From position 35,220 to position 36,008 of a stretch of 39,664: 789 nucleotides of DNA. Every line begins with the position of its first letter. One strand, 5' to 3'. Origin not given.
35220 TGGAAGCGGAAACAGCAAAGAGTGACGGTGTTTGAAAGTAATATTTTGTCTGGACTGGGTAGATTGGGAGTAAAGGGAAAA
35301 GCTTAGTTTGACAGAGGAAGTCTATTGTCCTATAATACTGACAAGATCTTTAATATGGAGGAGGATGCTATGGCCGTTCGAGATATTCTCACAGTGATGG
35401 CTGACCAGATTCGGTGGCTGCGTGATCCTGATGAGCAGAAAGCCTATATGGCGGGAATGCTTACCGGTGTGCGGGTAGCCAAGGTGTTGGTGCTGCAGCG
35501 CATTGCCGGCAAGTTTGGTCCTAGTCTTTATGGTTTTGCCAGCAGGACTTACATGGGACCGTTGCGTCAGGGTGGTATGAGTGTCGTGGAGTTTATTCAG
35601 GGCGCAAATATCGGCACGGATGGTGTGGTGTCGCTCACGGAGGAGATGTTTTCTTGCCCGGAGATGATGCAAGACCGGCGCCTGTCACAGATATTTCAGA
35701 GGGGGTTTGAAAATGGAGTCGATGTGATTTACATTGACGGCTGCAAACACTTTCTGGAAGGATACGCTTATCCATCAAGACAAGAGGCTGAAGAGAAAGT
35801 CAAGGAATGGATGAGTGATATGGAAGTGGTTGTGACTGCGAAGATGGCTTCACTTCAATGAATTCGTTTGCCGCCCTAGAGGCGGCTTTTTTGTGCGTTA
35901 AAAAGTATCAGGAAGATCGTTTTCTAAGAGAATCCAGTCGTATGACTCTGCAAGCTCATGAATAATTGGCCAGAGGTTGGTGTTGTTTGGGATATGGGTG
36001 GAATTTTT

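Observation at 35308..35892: GC-rich, fully self-contained single-gene cassette wedged between ddl and murF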

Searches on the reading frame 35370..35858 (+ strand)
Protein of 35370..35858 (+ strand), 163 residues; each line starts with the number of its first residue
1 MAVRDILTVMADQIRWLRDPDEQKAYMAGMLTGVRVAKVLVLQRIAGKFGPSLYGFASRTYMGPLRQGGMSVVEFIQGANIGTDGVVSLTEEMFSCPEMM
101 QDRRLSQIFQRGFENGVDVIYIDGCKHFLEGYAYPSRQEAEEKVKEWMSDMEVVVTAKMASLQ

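Call 8: search_protein_families(library=pfam, proteins=[window:35370-35858:+], max_evalue=10)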
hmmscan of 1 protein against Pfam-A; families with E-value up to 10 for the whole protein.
window:35370-35858:+ (163 aa): 0 families

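Call 9: search_protein_families(library=phrogs, proteins=[window:35370-35858:+], max_evalue=10)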
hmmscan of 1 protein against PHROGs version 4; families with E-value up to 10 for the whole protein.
window:35370-35858:+ (163 aa): 1 family
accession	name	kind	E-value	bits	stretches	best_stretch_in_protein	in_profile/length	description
phrog_21268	-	unknown function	0.29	12.3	1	111-136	34-59/83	-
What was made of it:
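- No PHROG hit (call 9).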

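Call 10: search_protein_families(library=padloc, proteins=[window:35370-35858:+], max_evalue=10)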
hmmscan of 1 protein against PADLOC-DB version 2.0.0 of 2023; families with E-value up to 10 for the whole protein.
window:35370-35858:+ (163 aa): 0 families

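Call 11: search_solved_structures(query=window:35370-35858:+, max_evalue=10)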
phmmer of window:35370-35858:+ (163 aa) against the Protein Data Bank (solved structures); distinct sequences matched with E-value up to 10: 2.
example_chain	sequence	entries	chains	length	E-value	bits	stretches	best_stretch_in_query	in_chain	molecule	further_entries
2rfl_A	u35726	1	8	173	0.24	14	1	100-127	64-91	Putative phosphohistidine phosphatase SixA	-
3f4m_A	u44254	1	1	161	0.44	13.2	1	36-75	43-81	Tumor necrosis factor, alpha-induced protein 8-like protein 2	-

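Call 12: find_homologous_proteins(query=window:35370-35858:+, max_evalue=0.01)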
Query window:35370-35858:+ (163 aa): 1 proteins with E <= 0.01 among 10 candidates.
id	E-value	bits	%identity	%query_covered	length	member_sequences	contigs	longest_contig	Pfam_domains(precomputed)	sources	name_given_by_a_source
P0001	7.8e-103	358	100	100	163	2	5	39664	-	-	-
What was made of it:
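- Tried and rejected: The word-indexed search of 5.8 billion proteins found only the protein itself (call 12).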

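Call 14: find_encoding_contigs(protein=P0001, flank=10000, max_places=10)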
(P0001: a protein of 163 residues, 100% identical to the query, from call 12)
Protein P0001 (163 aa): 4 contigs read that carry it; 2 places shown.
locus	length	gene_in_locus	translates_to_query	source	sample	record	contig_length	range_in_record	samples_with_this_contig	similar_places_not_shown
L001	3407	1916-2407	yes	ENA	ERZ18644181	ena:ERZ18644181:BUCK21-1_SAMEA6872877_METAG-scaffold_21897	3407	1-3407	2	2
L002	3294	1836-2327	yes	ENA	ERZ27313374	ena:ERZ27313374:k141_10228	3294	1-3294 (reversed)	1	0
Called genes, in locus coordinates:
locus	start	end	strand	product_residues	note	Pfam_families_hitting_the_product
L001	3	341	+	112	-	?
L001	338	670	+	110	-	-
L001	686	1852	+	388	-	PF01820:Dala_Dala_lig_N, PF02222:ATP-grasp, PF07478:Dala_Dala_lig_C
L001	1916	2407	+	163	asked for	-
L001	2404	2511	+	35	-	-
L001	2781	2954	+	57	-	-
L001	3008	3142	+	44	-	-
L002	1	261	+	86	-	?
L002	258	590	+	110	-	-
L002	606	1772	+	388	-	PF01820:Dala_Dala_lig_N, PF02222:ATP-grasp, PF07478:Dala_Dala_lig_C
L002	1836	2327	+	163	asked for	-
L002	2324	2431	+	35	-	-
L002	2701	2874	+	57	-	-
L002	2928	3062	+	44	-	-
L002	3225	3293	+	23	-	?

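Call 15: list_cluster_members(proteins=[P0001])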
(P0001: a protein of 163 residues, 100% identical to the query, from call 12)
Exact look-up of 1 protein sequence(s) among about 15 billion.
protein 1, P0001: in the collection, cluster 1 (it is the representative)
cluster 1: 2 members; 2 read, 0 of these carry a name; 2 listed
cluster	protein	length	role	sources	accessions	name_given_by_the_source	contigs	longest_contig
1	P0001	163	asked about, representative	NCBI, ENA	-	-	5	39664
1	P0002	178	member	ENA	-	-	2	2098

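Call 27: search_dna_similar(query=window:35370-35858:+, collection=phages, mode=protein, max_evalue=1)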
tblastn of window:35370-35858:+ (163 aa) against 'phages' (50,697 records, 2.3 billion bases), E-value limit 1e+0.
No match.
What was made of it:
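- tblastn against 50,697 phage records found nothing at E<=1 (call 27).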

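Call 28: search_dna_similar(query=window:35370-35858:+, collection=plasmids, mode=protein, max_evalue=1)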
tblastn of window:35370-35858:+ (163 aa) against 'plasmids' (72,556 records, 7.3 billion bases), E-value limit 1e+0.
No match.
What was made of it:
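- No plasmid or vector match (call 28).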

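Call 29: find_related_loci(query=window:35370-35858:+, collection=viral_contigs, flank=5000)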
Query window:35370-35858:+ (163 aa) in viral_contigs; peptide patterns used: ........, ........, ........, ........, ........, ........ (x = any residue, [..] = any of these).
4 stretches matched a pattern, but none encodes a relative of the query by tblastn (E <= 1e-3).

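Call 30: predict_structure(protein=window:35370-35858:+)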
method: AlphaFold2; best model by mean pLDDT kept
length: 163 residues; sequences in the alignment: 1
mean_pLDDT: 36.7   pTM: 0.22
mean pLDDT of the five models: 36.7, 36.6, 36.1, 34.4, 29.9
residues with pLDDT >= 90: 0; 70-90: 0; 50-70: 6; < 50: 157
segments of 3 or more residues with pLDDT < 50: 1-14, 19-137, 144-163
pLDDT, mean of each block of 10 residues (from residue 1): 40 48 43 31 28 30 34 35 31 39 45 39 32 43 46 27 25
secondary structure, 60 per line:
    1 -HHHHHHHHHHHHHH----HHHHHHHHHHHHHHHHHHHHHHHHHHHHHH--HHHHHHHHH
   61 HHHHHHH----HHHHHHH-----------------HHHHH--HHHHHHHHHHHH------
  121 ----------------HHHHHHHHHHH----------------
elements in order: H2-15 H20-49 H52-67 H72-78 H96-100 H103-114 H137-147
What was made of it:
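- Single-sequence AF2 gave only pLDDT 36.7 (call 30).
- Tried and rejected: Single-sequence AF2 was unusable (pLDDT 36.7, call 30).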

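Call 31: search_protein_representatives(protein=window:35370-35858:+)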
Query: 163 residues. Proteins with E-value up to 0.001 (for the whole library): 11; up to 1e-10: 7; up to 1e-30: 1. The best 11 are listed.
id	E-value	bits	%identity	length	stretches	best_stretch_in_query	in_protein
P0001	2.5e-103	358.3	100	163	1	1-163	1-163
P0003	4.6e-30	120.3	40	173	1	1-161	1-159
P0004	5.0e-22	94.3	35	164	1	1-158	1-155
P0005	2.8e-16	75.6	31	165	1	4-149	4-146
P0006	1.9e-12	63.1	32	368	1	1-151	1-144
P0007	3.0e-12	62.5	31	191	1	10-151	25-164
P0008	7.0e-12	61.3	27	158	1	13-151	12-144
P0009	1.1e-04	37.9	36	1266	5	75-100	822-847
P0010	1.7e-04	37.3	28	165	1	3-128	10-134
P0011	9.0e-04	35.0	37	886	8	76-109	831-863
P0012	9.4e-04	34.9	25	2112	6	10-87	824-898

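Call 34: find_homologous_proteins(query=A1, max_evalue=0.001)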
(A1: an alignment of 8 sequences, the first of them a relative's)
Query A1 (8 sequences) (163 aa, profile of the alignment): 4 proteins with E <= 0.001 among 8000 candidates.
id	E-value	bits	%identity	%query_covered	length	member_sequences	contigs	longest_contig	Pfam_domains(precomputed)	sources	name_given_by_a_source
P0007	2.4e-70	255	30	89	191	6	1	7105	-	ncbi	-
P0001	1.2e-64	236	100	100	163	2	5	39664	-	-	-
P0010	7.0e-62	227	27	79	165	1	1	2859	-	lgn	-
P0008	8.9e-61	223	28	92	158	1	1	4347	-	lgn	-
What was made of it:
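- Tried and rejected: With the family alignment it found only four proteins, all already known (the query itself and three homologues) (call 34).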

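Call 35: find_encoding_contigs(protein=P0007, flank=10000)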
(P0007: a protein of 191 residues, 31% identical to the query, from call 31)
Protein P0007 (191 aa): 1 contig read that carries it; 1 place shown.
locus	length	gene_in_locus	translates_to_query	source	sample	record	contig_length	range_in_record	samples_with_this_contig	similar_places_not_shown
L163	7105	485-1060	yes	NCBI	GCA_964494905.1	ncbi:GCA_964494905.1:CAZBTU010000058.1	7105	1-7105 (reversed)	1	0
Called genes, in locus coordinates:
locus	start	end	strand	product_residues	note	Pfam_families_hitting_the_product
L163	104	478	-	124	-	PF03819:MazG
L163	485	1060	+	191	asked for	-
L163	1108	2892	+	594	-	PF01807:Zn_ribbon_DnaG, PF08275:DNAG_N, PF01751:Toprim, PF13155:Toprim_2, PF13362:Toprim_3 (weak), PF13662:Toprim_4, PF10410:DnaB_bind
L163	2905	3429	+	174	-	-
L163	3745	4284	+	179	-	-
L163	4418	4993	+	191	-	-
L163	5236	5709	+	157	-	-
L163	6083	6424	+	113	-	-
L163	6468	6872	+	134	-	-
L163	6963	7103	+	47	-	?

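Call 36: find_encoding_contigs(protein=P0008, flank=10000)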
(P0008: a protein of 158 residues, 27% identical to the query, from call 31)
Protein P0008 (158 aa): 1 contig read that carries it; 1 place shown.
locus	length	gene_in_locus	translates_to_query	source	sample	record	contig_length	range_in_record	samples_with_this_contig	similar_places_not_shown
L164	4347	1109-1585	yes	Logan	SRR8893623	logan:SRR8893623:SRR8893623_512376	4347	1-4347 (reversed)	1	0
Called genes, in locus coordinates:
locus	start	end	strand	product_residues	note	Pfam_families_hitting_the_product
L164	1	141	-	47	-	?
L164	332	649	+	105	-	-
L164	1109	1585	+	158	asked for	-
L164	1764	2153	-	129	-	PF08818:DUF1801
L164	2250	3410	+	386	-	PF04616:Glyco_hydro_43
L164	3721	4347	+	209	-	?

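Call 37: find_encoding_contigs(protein=P0010, flank=10000)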
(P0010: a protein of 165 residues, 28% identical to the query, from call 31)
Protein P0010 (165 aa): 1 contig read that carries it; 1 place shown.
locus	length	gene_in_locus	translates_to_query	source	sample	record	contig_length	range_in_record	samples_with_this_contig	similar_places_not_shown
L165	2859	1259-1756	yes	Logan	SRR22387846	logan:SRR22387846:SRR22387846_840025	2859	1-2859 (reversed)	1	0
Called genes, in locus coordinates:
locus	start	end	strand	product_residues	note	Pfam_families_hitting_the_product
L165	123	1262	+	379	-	PF09903:DUF2130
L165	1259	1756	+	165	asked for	-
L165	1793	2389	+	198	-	PF00702:Hydrolase, PF13419:HAD_2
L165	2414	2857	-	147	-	?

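Call 38: find_encoding_contigs(protein=P0003, flank=10000)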
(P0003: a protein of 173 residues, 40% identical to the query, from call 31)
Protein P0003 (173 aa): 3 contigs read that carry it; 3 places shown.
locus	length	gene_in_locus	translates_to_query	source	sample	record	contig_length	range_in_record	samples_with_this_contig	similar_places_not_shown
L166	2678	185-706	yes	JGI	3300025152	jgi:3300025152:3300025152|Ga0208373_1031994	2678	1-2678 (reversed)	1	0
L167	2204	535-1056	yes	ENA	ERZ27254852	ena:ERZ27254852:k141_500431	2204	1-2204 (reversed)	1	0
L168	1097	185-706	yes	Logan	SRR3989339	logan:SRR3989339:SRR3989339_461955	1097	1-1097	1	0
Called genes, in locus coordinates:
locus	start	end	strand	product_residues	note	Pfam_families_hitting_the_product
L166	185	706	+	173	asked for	-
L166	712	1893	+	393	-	-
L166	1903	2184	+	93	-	-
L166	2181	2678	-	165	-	?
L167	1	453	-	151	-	?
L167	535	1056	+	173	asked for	-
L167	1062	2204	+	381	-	?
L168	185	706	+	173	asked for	-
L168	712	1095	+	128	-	?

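Call 39: find_encoding_contigs(protein=P0004, flank=10000)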
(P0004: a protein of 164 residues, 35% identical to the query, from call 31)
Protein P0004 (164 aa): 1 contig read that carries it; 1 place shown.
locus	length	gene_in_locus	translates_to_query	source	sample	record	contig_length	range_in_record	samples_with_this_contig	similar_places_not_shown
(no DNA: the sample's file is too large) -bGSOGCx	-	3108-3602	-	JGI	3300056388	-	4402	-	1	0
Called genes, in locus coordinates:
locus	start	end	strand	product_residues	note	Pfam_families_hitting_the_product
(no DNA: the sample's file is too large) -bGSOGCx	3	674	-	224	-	?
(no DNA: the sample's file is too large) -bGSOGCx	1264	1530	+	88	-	-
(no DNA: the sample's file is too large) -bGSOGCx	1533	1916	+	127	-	-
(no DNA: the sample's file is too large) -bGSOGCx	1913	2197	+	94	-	-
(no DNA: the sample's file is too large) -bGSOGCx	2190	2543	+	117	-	-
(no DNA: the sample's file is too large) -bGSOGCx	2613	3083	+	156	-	-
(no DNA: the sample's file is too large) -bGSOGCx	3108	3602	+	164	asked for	-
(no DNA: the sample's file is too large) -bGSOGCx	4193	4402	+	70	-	?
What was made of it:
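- The contig carrying homologue P0004 shows a run of small ORFs without Pfam hits (call 39).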

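Call 40: find_encoding_contigs(protein=P0005, flank=10000)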
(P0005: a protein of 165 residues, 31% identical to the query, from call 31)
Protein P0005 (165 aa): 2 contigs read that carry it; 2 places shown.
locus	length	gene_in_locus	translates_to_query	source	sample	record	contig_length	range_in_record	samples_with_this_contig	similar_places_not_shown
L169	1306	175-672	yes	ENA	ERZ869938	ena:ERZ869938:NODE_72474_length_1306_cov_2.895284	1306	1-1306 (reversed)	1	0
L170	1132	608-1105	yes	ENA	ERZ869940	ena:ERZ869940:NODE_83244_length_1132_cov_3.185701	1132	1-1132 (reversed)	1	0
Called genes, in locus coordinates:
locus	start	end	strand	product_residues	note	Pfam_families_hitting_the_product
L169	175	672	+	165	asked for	-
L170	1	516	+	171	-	?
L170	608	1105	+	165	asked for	-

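Call 41: find_encoding_contigs(protein=P0006, flank=10000)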
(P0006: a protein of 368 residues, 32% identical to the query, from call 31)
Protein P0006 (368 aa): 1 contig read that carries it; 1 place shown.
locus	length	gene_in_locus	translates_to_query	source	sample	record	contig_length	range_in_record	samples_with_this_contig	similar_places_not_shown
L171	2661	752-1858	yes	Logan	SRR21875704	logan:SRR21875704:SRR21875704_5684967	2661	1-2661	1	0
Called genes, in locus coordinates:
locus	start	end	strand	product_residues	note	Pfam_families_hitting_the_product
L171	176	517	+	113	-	-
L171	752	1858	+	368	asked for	-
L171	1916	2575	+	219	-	-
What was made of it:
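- None of the seven homologues lies near peptidoglycan genes (calls 35-41).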

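Call 42: search_protein_families(library=phrogs, proteins=[L163:104-478:-, L163:1108-2892:+, L163:2905-3429:+, L163:3745-4284:+, L163:4418-4993:+, L163:5236-5709:+, L163:6083-6424:+, L163:6468-6872:+, L166:712-1893:+, L166:1903-2184:+], max_evalue=0.001)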
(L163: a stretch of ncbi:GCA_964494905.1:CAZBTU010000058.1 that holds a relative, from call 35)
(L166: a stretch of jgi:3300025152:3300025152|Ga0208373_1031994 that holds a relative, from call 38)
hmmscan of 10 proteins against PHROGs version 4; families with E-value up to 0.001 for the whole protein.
L163:104-478:- (124 aa): 1 family
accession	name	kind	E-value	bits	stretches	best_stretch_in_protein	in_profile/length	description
phrog_715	-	other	0.00085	20.6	0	51-118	34-104/123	MazG-like pyrophosphatase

L163:1108-2892:+ (594 aa): 12 families
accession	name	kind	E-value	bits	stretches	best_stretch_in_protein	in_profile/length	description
phrog_6444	-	DNA, RNA and nucleotide metabolism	1.2e-128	431.4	1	3-583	9-573/577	DNA primase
phrog_47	-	DNA, RNA and nucleotide metabolism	1.1e-57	197.3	1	23-358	44-336/947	DNA primase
phrog_22657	-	unknown function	1.1e-24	87.2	1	2-339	7-343/1185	-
phrog_18097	-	DNA, RNA and nucleotide metabolism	2.4e-23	83.8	1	4-89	7-93/199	DNA primase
phrog_11992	-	unknown function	1e-17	65.9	1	4-94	4-90/177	-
phrog_239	-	DNA, RNA and nucleotide metabolism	2.2e-17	64.3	1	40-340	54-295/801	DNA primase/helicase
phrog_360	-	DNA, RNA and nucleotide metabolism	9.6e-13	49.4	1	31-96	31-96/133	DNA primase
phrog_26824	-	unknown function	5.3e-12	45.7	1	16-84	17-84/868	-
phrog_6088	-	DNA, RNA and nucleotide metabolism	7.9e-12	45.4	1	26-402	19-336/772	DNA primase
phrog_510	-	DNA, RNA and nucleotide metabolism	5e-10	39.7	1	30-145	44-167/667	DNA primase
phrog_849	-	DNA, RNA and nucleotide metabolism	1.3e-08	35.2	1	132-346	151-333/435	DNA primase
phrog_1139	-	DNA, RNA and nucleotide metabolism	0.00048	19.2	1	250-332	173-256/895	DNA primase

L163:2905-3429:+ (174 aa): 0 families

L163:3745-4284:+ (179 aa): 0 families

L163:4418-4993:+ (191 aa): 0 families

L163:5236-5709:+ (157 aa): 0 families

L163:6083-6424:+ (113 aa): 0 families

L163:6468-6872:+ (134 aa): 0 families

L166:712-1893:+ (393 aa): 0 families

L166:1903-2184:+ (93 aa): 0 families

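Call 43: search_protein_families(library=phrogs, proteins=[L171:176-517:+, L171:1916-2575:+, L171:752-1858:+, L164:332-649:+, L164:1764-2153:-, L165:123-1262:+, L165:1793-2389:+, L170:1-516:+, L167:1-453:-, L166:2181-2678:-], max_evalue=0.001)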
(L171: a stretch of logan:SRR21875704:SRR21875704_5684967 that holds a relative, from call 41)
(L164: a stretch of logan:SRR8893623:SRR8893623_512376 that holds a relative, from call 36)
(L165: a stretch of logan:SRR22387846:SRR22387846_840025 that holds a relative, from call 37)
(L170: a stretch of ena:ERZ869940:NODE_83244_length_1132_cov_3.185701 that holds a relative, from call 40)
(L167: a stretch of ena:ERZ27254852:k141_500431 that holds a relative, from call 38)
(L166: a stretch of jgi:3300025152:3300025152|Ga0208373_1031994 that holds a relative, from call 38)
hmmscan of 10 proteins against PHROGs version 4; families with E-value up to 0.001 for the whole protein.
L171:176-517:+ (113 aa): 0 families

L171:1916-2575:+ (219 aa): 0 families

L171:752-1858:+ (368 aa): 0 families

L164:332-649:+ (105 aa): 0 families

L164:1764-2153:- (129 aa): 0 families

L165:123-1262:+ (379 aa): 0 families

L165:1793-2389:+ (198 aa): 2 families
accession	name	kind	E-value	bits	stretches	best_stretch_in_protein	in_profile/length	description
phrog_8468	-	other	2.7e-11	44.7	1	2-194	7-204/221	HAD-superfamily hydrolase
phrog_37844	-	unknown function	0.00094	20.3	0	75-153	58-131/202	-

L170:1-516:+ (171 aa): 0 families

L167:1-453:- (151 aa): 0 families

L166:2181-2678:- (165 aa): 0 families
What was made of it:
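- Neighbours of the homologues carry no phage hallmark; the DnaG next to P0007 is a full-length cellular-type primase (calls 35, 42, 43).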

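Call 47: search_protein_families(library=pfam, alignment_id=A1, max_evalue=1)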
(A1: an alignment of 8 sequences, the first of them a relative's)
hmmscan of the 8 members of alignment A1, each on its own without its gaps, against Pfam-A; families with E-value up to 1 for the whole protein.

A. member 1, P0001 (163 aa): 0 families

B. families by the number of members that match (of 8 scanned): 2 families
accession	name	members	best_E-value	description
PF00800.23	PDT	1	0.2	Prephenate dehydratase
PF09811.14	Yae1_N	1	0.23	Essential protein Yae1, N terminal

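Call 48: search_solved_structures(query=A1, max_evalue=10)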
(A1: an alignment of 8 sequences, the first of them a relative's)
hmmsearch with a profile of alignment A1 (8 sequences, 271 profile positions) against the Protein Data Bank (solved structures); distinct sequences matched with E-value up to 10: 0.

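Call 52: search_protein_families(library=pfam, proteins=[L166:712-1893:+, L166:1903-2184:+, L171:1916-2575:+, L171:176-517:+, L164:332-649:+, L163:2905-3429:+, L163:3745-4284:+, L170:1-516:+, L167:1-453:-, L166:2181-2678:-], max_evalue=0.01)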
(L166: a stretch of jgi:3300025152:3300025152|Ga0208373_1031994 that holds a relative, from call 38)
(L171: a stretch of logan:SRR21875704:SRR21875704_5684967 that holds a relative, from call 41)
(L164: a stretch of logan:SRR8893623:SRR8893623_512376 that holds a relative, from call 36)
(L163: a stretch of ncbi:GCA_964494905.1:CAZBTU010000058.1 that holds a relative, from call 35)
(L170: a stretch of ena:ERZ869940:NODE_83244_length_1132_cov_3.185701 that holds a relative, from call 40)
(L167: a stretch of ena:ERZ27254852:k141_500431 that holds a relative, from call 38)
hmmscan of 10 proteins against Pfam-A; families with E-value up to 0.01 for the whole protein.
L166:712-1893:+ (393 aa): 0 families

L166:1903-2184:+ (93 aa): 0 families

L171:1916-2575:+ (219 aa): 0 families

L171:176-517:+ (113 aa): 0 families

L164:332-649:+ (105 aa): 0 families

L163:2905-3429:+ (174 aa): 0 families

L163:3745-4284:+ (179 aa): 0 families

L170:1-516:+ (171 aa): 0 families

L167:1-453:- (151 aa): 0 families

L166:2181-2678:- (165 aa): 0 families

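Call 59: predict_structure(alignment_id=A1)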
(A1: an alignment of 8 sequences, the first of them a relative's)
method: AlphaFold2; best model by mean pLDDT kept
length: 163 residues; sequences in the alignment: 8
mean_pLDDT: 93.1   pTM: 0.89
mean pLDDT of the five models: 93.1, 93.1, 91.7, 91.1, 90.8
residues with pLDDT >= 90: 139; 70-90: 22; 50-70: 2; < 50: 0
segments of 3 or more residues with pLDDT < 50: none
pLDDT, mean of each block of 10 residues (from residue 1): 88 92 96 97 94 93 88 96 93 95 94 96 92 89 96 94 79
secondary structure, 60 per line:
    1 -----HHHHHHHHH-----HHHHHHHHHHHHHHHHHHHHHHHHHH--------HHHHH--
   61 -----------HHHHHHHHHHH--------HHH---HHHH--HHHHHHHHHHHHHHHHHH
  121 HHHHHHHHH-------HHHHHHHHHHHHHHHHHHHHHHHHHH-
elements in order: H6-14 H20-45 H54-58 H72-82 H97-100 H103-129 H137-162
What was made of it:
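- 35370..35861 (+): Coding sequence of a 163-aa soluble, all-helical protein. It belongs to a very small uncharacterised family. AF2 pLDDT is 93.1 (call 59).
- AF2 pLDDT 93.1 and pTM 0.89, all alpha (call 59).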

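Call 62: fold_search(model_id=the predicted structure, library=pdb)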
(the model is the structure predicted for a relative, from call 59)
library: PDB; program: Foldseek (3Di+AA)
matches with E <= 10: 35; with E <= 0.001: 0
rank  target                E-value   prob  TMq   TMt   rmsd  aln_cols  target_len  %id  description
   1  2wxx_A                1.4e+00  0.15  0.26  0.14   9.4       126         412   17  Crystal structure of mouse angiotensinogen in the oxidised form (released 2010-10-20)
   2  7zc2                  2.4e+00  0.11  0.29  0.14  13.8       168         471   11  Dipeptide and tripeptide Permease C (DtpC) (released 2022-07-06)
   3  6lb7_C                2.8e+00  0.06  0.18  0.12  13.3       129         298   14  Crystal structure of the Ca2+-free and Ca2+-bound MICU1-MICU2 complex (released 2020-07-15)
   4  7q0l                  3.6e+00  0.08  0.29  0.12  14.8       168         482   13  Crystal structure of the peptide transporter YePEPT-K314A at 2.93 A (released 2022-03-09)
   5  6jkd                  4.4e+00  0.08  0.30  0.12  15.6       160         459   12  Crystal structure of tetrameric PepTSo2 in I4 space group (released 2019-05-15)
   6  7d5p_B                5.0e+00  0.09  0.37  0.18  15.1       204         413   12  Structure of NorC transporter in an outward-open conformation in complex with a single-chain Indian camelid antibody (released 2021-06-09)
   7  5b57_B                5.3e+00  0.03  0.20  0.12  17.1       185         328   14  Inward-facing conformation of ABC heme importer BhuUV from Burkholderia cenocepacia (released 2016-11-16)
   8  5xf1_B                5.6e+00  0.03  0.21  0.09  19.6       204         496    9  Structure of the Full-length glucagon class B G protein-coupled receptor (released 2017-05-24)
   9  8t6a                  5.8e+00  0.02  0.21  0.11  18.1       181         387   12  Human VMAT2 in complex with reserpine (released 2023-11-01)
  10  5oxq                  6.1e+00  0.07  0.33  0.15  11.4       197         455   15  PepTSt in complex with HEPES (300 mM) (released 2018-02-21)
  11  8hdu_D                6.1e+00  0.04  0.22  0.23  15.6       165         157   15  De novo design cavitated protein without predefined topology (released 2023-01-18)
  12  5oxp                  6.4e+00  0.05  0.29  0.14  12.6       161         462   10  PepTSt in occluded conformation with phosphate ion bound (released 2018-02-21)
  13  4qn1                  6.4e+00  0.03  0.16  0.08  20.2        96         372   14  Crystal Structure of a Functionally Uncharacterized Domain of E3 Ubiquitin Ligase SHPRH (released 2014-08-13)
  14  8qsm                  6.4e+00  0.02  0.21  0.10  17.0       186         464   11  Cryo-EM structure of human SLC15A4 monomer in outward open state in LMNG (released 2023-10-25)
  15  7rpr_A                6.8e+00  0.04  0.18  0.20  15.0       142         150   13  Borrelia miyamotoi FbpA complement inhibitory domain (released 2022-04-27)
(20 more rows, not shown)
